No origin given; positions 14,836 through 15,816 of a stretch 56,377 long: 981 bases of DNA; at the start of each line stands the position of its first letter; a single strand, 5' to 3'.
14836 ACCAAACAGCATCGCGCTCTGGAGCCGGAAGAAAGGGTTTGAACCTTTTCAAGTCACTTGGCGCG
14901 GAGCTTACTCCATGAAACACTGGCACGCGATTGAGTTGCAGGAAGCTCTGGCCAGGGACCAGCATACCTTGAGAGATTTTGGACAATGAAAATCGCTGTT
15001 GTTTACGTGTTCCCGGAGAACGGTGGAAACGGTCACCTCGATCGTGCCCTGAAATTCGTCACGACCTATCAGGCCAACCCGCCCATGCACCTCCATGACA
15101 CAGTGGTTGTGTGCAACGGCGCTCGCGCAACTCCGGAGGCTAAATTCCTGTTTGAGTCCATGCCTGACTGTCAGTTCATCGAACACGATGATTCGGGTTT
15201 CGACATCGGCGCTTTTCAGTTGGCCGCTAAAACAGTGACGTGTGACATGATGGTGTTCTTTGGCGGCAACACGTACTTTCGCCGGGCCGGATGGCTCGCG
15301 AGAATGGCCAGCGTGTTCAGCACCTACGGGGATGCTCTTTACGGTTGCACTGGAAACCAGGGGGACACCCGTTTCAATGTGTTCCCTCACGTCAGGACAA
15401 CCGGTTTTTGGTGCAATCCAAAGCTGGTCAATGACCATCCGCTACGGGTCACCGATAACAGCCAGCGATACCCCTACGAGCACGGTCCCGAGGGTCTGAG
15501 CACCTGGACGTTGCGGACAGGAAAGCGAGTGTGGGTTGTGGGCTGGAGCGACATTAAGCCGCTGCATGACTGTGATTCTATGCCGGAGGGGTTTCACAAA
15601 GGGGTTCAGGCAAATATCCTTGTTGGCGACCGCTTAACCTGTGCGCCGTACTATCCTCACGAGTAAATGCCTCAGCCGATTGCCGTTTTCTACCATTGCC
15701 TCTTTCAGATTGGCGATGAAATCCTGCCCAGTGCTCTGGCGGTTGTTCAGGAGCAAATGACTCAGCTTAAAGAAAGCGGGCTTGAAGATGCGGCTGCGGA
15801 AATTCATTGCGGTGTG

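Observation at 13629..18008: Translationally coupled enzyme operon: two paralogous unknown enzymes, a third unknown enzyme, a radical SAM/SPASM-like protein and a SAM methyltransferase, between the XRE switch and the head genes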

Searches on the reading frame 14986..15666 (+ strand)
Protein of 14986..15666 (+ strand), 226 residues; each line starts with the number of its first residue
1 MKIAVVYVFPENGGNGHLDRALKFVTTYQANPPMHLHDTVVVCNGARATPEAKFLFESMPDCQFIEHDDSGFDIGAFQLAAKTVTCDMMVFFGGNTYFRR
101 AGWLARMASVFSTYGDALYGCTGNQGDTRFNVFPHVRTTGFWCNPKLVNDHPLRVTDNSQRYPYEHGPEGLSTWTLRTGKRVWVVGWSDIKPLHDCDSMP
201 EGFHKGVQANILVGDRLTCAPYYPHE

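Call 3: search_protein_families(library=pfam, proteins=[window:14986-15666:+], max_evalue=0.1)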
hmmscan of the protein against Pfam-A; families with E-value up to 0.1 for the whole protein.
window:14986-15666:+ (226 aa): 1 family
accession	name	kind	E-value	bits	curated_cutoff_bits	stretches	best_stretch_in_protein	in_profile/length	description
PF05045.17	RgpF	-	0.039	13.1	25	1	40-114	2-76/503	Rhamnan synthesis protein F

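Call 4: search_protein_families(library=phrogs, proteins=[window:14986-15666:+], max_evalue=0.01)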
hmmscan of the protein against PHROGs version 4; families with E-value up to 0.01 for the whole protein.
window:14986-15666:+ (226 aa): 0 families

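Call 5: search_protein_families(library=ncbifam, proteins=[window:14986-15666:+], max_evalue=0.1)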
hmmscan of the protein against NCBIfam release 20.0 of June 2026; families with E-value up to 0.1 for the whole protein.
window:14986-15666:+ (226 aa): 0 families

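Call 8: search_solved_structures(query=window:14986-15666:+, max_evalue=10)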
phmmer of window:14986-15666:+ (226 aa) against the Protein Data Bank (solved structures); distinct sequences matched with E-value up to 10: 1.
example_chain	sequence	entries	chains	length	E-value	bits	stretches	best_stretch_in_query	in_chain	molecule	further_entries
7awy_A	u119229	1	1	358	0.00062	22.5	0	139-182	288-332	Scone-R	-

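Call 10: find_homologous_proteins(query=window:14986-15666:+, max_evalue=0.001)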
Query window:14986-15666:+ (226 aa): 117 proteins with E <= 0.001 among 183 candidates.
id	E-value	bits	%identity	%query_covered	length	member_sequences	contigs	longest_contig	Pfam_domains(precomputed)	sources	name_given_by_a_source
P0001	1.3e-160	550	100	100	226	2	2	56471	-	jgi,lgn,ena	-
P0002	3.7e-124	431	78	99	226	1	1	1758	-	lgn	-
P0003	1.6e-120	419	72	99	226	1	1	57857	-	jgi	jgi:hypothetical protein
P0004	1.2e-118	413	73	99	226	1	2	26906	-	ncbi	-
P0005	1.0e-116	407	71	99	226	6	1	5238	-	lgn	-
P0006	7.1e-114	397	71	99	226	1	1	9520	-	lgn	-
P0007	5.9e-112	391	68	99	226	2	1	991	-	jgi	jgi:hypothetical protein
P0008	3.6e-92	326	58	99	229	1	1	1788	-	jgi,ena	jgi:hypothetical protein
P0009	1.2e-90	321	61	99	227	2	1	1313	-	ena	-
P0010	1.3e-90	321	59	99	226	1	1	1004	-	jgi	jgi:hypothetical protein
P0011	1.6e-90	321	61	93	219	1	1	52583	-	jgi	jgi:hypothetical protein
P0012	6.7e-90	319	57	100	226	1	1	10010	-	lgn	-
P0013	4.3e-89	316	57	100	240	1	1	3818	-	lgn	-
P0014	9.5e-89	315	58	99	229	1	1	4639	-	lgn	-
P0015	1.9e-88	314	60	100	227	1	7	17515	-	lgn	-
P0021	6.6e-85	302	57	100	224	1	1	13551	-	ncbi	-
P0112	2.1e-46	176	45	95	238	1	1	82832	-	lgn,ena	-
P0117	8.6e-5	40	23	96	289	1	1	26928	-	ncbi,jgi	jgi:hypothetical protein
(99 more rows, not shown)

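Call 11: find_encoding_contigs(protein=P0001, flank=10000, max_places=3)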
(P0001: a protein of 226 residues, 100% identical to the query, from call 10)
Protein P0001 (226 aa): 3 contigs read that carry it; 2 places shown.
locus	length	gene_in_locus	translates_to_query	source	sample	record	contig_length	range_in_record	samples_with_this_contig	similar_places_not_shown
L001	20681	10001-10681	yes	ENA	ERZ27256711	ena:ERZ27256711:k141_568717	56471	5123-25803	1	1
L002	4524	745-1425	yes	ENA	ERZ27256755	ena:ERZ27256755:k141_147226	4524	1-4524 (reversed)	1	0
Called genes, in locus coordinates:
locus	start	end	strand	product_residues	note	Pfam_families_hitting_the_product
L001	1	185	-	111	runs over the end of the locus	-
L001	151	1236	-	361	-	-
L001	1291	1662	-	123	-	-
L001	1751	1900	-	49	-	-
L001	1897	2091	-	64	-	-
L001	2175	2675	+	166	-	-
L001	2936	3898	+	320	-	-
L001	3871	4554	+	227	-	-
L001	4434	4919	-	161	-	-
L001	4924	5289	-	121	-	-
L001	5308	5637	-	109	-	-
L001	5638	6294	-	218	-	-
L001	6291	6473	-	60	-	-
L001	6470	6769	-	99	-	-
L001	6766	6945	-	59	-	-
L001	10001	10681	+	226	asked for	-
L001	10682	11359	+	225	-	PF27674:DUF8361 (weak)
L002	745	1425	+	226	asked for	-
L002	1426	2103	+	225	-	PF27674:DUF8361 (weak)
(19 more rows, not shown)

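Call 12: find_encoding_contigs(protein=P0112, flank=10000, max_places=3)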
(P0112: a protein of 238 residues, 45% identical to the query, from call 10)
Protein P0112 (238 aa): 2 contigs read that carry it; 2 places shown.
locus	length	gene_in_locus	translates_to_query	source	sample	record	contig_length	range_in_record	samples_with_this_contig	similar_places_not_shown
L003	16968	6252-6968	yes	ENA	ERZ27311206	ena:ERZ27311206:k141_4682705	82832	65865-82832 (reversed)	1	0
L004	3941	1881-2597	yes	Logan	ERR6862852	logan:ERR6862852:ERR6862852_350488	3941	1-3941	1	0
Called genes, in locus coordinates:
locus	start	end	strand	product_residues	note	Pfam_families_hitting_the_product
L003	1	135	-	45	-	?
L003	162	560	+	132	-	-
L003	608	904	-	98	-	-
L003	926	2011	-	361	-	PF01391:Collagen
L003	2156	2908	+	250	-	-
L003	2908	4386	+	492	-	-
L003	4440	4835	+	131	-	-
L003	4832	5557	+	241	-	-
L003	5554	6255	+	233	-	-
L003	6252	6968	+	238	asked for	-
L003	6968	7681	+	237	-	PF13578:Methyltransf_24 (weak)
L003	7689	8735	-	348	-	PF01073:3Beta_HSD, PF01370:Epimerase, PF02719:Polysacc_synt_2, PF04321:RmlD_sub_bind, PF16363:GDP_Man_Dehyd, PF07993:NAD_binding_4, PF13460:NAD_binding_10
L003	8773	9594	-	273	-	PF22882:GT-D-like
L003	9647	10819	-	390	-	PF00150:Cellulase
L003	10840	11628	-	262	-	PF01510:Amidase_2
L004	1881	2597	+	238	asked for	-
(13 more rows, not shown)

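Call 18: search_dna_similar(query=window:14986-15666:+, collection=phages, mode=protein, max_evalue=0.001)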
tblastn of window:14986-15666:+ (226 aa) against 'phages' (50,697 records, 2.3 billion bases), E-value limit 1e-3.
No match.

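Call 20: predict_structure(alignment_id=A1)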
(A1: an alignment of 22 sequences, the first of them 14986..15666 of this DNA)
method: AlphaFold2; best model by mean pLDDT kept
length: 226 residues; sequences in the alignment: 22
mean_pLDDT: 95.0   pTM: 0.92
mean pLDDT of the five models: 95.0, 94.7, 94.6, 94.2, 93.9
residues with pLDDT >= 90: 208; 70-90: 13; 50-70: 4; < 50: 1
segments of 3 or more residues with pLDDT < 50: none
pLDDT, mean of each block of 10 residues (from residue 1): 98 92 98 98 96 96 97 97 99 96 99 98 93 94 98 95 95 98 98 96 90 89 58
secondary structure, 60 per line:
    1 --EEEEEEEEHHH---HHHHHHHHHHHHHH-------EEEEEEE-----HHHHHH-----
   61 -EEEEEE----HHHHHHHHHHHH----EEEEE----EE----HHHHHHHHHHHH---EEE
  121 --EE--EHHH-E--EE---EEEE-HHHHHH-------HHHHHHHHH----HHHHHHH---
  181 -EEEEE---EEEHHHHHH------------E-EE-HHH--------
elements in order: E3-10 H17-30 E38-44 H50-55 E62-67 H72-83 E88-92 H103-114 E118-120 E140-143 H145-150 H158-166 H171-177 E182-186 E190-192 H193-198

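Call 22: fold_search(model_id=the predicted structure, library=pdb)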
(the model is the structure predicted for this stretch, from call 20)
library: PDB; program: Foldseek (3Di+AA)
matches with E <= 10: 1479; with E <= 0.001: 463
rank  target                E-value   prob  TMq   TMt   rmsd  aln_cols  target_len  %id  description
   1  1h7l                  1.6e-07  1.00  0.48  0.46   5.7       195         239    6  dTDP-MAGNESIUM COMPLEX OF SPSA FROM BACILLUS SUBTILIS (released 2001-12-13)
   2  9omk_B                2.3e-07  1.00  0.55  0.50   4.1       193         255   11  WrtF fucosyltransferase - trisaccharide acceptor (released 2025-10-29)
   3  9omn_B                3.2e-07  1.00  0.57  0.49   4.1       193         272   10  WrtF fucosyltransferase - GDP-2-deoxy-2-fluoro-beta-L-fucose (released 2025-10-29)
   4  4wlm_B                3.2e-07  1.00  0.54  0.44   6.1       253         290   11  Crystal structure of mouse Xyloside xylosyltransferase 1 complexed with manganese (released 2015-09-30)
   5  9omm_B                4.2e-07  1.00  0.57  0.49   4.1       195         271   11  WrtF fucosyltransferase - tetrasaccharide product (released 2025-10-29)
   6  9omh_D                5.4e-07  1.00  0.52  0.45   3.7       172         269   11  WrtF fucosyltransferase - Apo (released 2025-10-29)
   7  1qg8                  6.2e-07  1.00  0.49  0.47   5.5       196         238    7  NATIVE (MAGNESIUM-CONTAINING) SPSA FROM BACILLUS SUBTILIS (released 2000-04-21)
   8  9omi_B                7.5e-07  1.00  0.60  0.54   7.8       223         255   10  WrtF fucosyltransferase - GDP (released 2025-10-29)
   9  8yrl_A                7.5e-07  1.00  0.58  0.32   7.3       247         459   10  Crystal structure of Aspergillus fumigatus Galactofuranosylransferase (AfGfsA) in complex with UDP and galactofuranose (released 2024-10-30)
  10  9omm_A                9.1e-07  1.00  0.56  0.50   4.3       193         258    9  WrtF fucosyltransferase - tetrasaccharide product (released 2025-10-29)
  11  9oml_A                1.0e-06  1.00  0.51  0.46   3.9       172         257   10  WrtF fucosyltransferase - acetylated trisaccharide acceptor (released 2025-10-29)
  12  4wm0_A                1.0e-06  1.00  0.49  0.39   6.6       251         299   11  Crystal structure of mouse Xyloside xylosyltransferase 1 complexed with acceptor ligand (released 2015-09-30)
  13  9omn_A                1.3e-06  1.00  0.58  0.52   4.1       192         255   10  WrtF fucosyltransferase - GDP-2-deoxy-2-fluoro-beta-L-fucose (released 2025-10-29)
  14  5xhw                  1.4e-06  1.00  0.46  0.47   5.9       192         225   14  Crystal structure of HddC from Yersinia pseudotuberculosis (released 2018-04-25)
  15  9sp7                  1.4e-06  1.00  0.47  0.40   8.7       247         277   12  Human galactosyltransferase B3GalT6 (released 2025-12-10)
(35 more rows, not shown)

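Call 25: find_related_loci(query=window:14986-15666:+, collection=viral_contigs, flank=10000)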
Query window:14986-15666:+ (226 aa) in viral_contigs; peptide patterns used: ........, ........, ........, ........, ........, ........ (x = any residue, [..] = any of these).
2 stretches matched a pattern; 2 encode a relative of the query (tblastn E <= 1e-3); 2 distinct loci.
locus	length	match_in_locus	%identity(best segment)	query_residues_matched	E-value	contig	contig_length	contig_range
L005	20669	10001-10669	72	1-223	5e-121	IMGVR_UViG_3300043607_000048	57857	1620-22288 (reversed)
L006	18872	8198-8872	54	1-224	3e-83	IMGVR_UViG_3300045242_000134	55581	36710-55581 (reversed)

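Call 27: find_related_loci(query=A2, collection=viral_contigs, flank=10000)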
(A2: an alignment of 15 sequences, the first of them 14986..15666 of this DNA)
Query A2 (226 aa) in viral_contigs; peptide patterns used: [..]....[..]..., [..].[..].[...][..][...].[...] (x = any residue, [..] = any of these).
50 stretches matched a pattern; 33 encode a relative of the query (tblastn E <= 1e-3); 33 distinct loci.
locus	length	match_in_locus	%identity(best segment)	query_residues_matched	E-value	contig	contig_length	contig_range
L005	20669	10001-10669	72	1-223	6e-120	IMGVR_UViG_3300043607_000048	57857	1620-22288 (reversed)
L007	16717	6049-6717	67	1-223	2e-109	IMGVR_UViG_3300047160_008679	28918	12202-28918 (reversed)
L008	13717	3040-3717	60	1-223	1e-96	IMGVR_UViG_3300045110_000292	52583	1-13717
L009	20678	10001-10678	58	1-225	2e-87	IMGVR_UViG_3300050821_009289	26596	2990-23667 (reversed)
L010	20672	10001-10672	53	1-223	3e-85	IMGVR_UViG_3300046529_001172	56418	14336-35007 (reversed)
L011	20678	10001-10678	53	1-223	5e-82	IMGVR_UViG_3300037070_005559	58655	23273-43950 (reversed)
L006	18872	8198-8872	54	1-224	4e-82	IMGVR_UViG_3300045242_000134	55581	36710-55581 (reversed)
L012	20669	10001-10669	48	1-223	5e-72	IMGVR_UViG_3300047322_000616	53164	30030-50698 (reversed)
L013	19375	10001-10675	48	1-223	9e-72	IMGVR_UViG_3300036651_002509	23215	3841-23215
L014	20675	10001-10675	48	1-223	9e-72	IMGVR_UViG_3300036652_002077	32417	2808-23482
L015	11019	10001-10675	48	1-223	9e-72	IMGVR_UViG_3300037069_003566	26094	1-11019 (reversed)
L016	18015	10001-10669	48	1-223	2e-70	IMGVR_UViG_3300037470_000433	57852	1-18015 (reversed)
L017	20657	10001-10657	47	1-218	3e-65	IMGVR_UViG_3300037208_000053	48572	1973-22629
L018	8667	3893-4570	46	1-225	2e-65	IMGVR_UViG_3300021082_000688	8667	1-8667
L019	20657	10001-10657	47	1-218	2e-63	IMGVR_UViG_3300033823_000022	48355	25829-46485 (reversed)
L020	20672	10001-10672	54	1-223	7e-84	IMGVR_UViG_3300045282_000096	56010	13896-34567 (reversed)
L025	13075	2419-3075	46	1-218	5e-62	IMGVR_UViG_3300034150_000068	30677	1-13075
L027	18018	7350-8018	46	1-222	3e-59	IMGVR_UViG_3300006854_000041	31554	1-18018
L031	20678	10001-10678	52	1-223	2e-81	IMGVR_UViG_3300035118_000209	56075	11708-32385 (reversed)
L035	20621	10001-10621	41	7-214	1e-53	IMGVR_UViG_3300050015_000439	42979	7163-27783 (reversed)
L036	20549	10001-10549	37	1-187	1e-32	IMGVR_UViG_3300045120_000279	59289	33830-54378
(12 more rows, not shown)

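Call 68: search_protein_families(library=pfam, proteins=[L025:5696-7003:+, L020:7284-8669:+, L031:13597-14523:+, L036:12739-13758:+, L006:9558-10520:+, L010:12053-12754:+, L013:7656-8915:+, L027:6517-7353:+, L027:8021-9106:+, L031:8289-9971:+], max_evalue=0.001)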
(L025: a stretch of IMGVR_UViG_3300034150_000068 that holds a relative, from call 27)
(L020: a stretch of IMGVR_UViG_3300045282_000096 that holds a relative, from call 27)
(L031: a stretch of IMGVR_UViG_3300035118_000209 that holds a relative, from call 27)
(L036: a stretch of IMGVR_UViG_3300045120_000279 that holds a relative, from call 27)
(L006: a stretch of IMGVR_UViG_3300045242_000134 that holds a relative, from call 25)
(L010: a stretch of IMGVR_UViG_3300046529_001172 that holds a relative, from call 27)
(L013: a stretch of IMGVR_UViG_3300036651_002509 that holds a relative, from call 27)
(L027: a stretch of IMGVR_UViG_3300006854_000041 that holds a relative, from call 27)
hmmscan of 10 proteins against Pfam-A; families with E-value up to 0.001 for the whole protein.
L025:5696-7003:+ (435 aa): 5 families
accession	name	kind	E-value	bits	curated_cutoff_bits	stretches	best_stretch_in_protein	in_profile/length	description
PF08484.17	Methyltransf_14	-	3e-35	121.8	23.5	1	261-414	2-160/160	C-methyltransferase C-terminal domain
PF13489.12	Methyltransf_23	-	5.4e-18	65.7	27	1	110-246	20-154/164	Methyltransferase domain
PF08421.16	Methyltransf_13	-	2.2e-11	44.2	31.3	1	28-82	6-62/62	Putative zinc binding domain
PF08242.18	Methyltransf_12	-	1.4e-06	29.3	30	1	117-207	1-95/98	Methyltransferase domain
PF08241.18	Methyltransf_11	-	4.1e-05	24.6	21.2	1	118-201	2-84/95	Methyltransferase domain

L020:7284-8669:+ (461 aa): 1 family
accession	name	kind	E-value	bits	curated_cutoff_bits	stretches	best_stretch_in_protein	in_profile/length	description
PF18922.5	DUF5672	-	1.5e-10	41.4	24.4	1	63-183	12-149/164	Protein of unknown function (DUF5672)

L031:13597-14523:+ (308 aa): 3 families
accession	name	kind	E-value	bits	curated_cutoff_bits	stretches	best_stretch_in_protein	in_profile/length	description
PF04321.23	RmlD_sub_bind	-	4.8e-28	98.5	27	1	19-194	1-165/287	RmlD substrate binding domain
PF01370.27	Epimerase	-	1.3e-16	61.2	20.9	1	21-172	1-161/240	NAD dependent epimerase/dehydratase family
PF07993.18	NAD_binding_4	-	0.00044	19.9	20.1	0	69-170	87-194/258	Male sterility protein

L036:12739-13758:+ (339 aa): 0 families

L006:9558-10520:+ (320 aa): 1 family
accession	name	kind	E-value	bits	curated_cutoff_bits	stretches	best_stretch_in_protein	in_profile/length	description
PF08241.18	Methyltransf_11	-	0.0001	23.3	21.2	0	221-276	43-94/95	Methyltransferase domain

L010:12053-12754:+ (233 aa): 2 families
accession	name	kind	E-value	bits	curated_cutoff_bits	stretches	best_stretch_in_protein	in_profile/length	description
PF05711.17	TylF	-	2.6e-52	178.1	23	1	33-212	51-242/264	Macrocin-O-methyltransferase (TylF)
PF13578.12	Methyltransf_24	-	2.5e-12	48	26.3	1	79-199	2-105/105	Methyltransferase domain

L013:7656-8915:+ (419 aa): 1 family
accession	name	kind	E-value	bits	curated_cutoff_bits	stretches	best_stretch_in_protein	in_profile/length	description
PF00145.23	DNA_methylase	-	2.7e-53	181.9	22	2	14-172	6-164/324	C-5 cytosine-specific DNA methylase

L027:6517-7353:+ (278 aa): 1 family
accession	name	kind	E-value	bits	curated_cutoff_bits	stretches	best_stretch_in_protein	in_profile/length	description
PF00145.23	DNA_methylase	-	1.8e-06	28.1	22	1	7-78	4-77/324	C-5 cytosine-specific DNA methylase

L027:8021-9106:+ (361 aa): 1 family
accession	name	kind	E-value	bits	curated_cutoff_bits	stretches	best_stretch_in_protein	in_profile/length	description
PF01555.25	N6_N4_Mtase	-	4.3e-49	167.9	26.7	1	24-349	1-220/221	DNA methylase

L031:8289-9971:+ (560 aa): 7 families
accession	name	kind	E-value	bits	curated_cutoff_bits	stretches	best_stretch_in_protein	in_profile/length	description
PF00535.33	Glycos_transf_2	-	2.7e-13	50.6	23.3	1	311-472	1-164/168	Glycosyl transferase family 2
PF01075.23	Glyco_transf_9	-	1.4e-08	34.9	22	1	209-253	173-217/247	Glycosyltransferase family 9 (heptosyltransferase)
PF13506.12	Glyco_transf_21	-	5.2e-08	33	21.7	1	379-504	27-146/174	Glycosyl transferase family 21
PF13632.12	Glyco_trans_2_3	-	6.8e-08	33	27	1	386-517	2-127/198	Glycosyl transferase family group 2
PF13641.12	Glyco_tranf_2_3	-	1.1e-07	32.6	27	1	310-509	3-208/230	Glycosyltransferase like family 2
PF10111.15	Glyco_tranf_2_2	-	6.3e-06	26.3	27.3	1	358-498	57-202/276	Glycosyltransferase like family 2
PF02709.20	Glyco_transf_7C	-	0.00018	21.5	23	1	456-510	15-70/78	N-terminal domain of galactosyltransferase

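Call 80: search_protein_families(library=pfam, proteins=[L017:6820-7692:+, L017:7729-8550:+, L017:9133-9768:+, L017:11740-12966:+, L017:12963-14477:-, L035:8669-9979:+, L035:11722-12336:-, L035:12305-13417:-, L017:6160-7611:-], max_evalue=0.001)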
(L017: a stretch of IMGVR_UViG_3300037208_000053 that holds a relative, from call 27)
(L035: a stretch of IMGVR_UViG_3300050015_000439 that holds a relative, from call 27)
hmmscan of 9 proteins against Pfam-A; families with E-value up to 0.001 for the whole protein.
L017:6820-7692:+ (290 aa): 0 families

L017:7729-8550:+ (273 aa): 0 families

L017:9133-9768:+ (211 aa): 0 families

L017:11740-12966:+ (408 aa): 6 families
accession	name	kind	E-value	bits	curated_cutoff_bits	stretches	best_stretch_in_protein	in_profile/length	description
PF08484.17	Methyltransf_14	-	3.2e-32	112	23.5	1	282-403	39-160/160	C-methyltransferase C-terminal domain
PF13489.12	Methyltransf_23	-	3.4e-17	63.1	27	1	101-247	13-162/164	Methyltransferase domain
PF08421.16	Methyltransf_13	-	1.9e-11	44.4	31.3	1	27-80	7-62/62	Putative zinc binding domain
PF08241.18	Methyltransf_11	-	3.8e-08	34.3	21.2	1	115-199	1-89/95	Methyltransferase domain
PF08242.18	Methyltransf_12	-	7.8e-08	33.4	30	1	115-199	1-94/98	Methyltransferase domain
PF13649.12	Methyltransf_25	-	6e-05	24.1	27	1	114-194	1-90/97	Methyltransferase domain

L017:12963-14477:- (504 aa): 2 families
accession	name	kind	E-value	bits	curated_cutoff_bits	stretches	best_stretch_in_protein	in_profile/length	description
PF03237.21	Terminase_6N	-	4.1e-09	36.9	22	1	88-288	2-208/215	Terminase large subunit, T4likevirus-type, N-terminal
PF04466.19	Terminase_3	-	6.8e-08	32.7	23.2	1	150-267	72-186/201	Phage terminase large subunit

L035:8669-9979:+ (436 aa): 0 families

L035:11722-12336:- (204 aa): 0 families

L035:12305-13417:- (370 aa): 0 families

L017:6160-7611:- (483 aa): 1 family
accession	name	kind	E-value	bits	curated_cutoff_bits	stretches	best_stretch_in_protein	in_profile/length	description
PF06074.18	Portal_Mu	-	1.3e-35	123.8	23.9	1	81-450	2-328/336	Portal protein of Mu bacteriophage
